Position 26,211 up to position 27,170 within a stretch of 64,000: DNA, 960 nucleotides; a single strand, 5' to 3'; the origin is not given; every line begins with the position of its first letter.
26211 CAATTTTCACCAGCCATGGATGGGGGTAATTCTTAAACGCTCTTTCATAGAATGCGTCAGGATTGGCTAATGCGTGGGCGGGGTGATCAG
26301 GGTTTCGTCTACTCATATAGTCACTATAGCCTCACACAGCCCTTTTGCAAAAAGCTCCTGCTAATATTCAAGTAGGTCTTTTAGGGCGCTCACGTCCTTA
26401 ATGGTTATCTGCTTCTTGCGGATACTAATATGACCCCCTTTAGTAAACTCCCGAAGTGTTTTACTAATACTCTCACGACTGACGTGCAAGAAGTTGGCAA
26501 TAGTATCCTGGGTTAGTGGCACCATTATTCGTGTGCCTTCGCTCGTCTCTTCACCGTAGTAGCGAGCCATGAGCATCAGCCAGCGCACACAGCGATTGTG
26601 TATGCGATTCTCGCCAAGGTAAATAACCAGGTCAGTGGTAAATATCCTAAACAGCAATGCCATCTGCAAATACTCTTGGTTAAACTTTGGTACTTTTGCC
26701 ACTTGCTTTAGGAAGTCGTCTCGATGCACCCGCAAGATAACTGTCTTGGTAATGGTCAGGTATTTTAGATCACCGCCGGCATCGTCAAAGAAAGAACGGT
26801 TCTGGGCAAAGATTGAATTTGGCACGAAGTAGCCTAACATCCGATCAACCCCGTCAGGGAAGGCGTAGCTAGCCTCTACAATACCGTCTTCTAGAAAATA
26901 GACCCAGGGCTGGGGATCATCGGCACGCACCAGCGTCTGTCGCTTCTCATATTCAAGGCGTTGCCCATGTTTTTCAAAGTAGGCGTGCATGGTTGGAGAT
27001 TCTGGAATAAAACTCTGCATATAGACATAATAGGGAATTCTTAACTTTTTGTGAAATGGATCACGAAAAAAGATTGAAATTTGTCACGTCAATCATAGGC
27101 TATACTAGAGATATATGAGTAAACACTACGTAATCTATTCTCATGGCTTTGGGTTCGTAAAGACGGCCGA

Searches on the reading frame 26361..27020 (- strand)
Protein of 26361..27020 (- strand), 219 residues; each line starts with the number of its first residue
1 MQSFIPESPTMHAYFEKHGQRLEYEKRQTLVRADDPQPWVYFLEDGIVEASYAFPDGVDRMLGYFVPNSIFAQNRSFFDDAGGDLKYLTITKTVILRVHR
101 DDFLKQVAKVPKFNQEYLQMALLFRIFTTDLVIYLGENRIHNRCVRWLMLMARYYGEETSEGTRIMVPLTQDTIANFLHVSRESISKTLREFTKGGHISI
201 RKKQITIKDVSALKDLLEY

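Call 67: search_protein_families(library=pfam, proteins=[window:26361-27020:-])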
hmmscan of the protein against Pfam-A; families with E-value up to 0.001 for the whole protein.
window:26361-27020:- (219 aa): 2 families
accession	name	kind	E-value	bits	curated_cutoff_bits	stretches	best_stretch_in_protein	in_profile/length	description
PF13545.12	HTH_Crp_2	-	4e-16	59.2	27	1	143-216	2-70/70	Crp-like helix-turn-helix domain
PF00027.35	cNMP_binding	-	3.8e-08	33.6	27.5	1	22-107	2-86/89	Cyclic nucleotide-binding domain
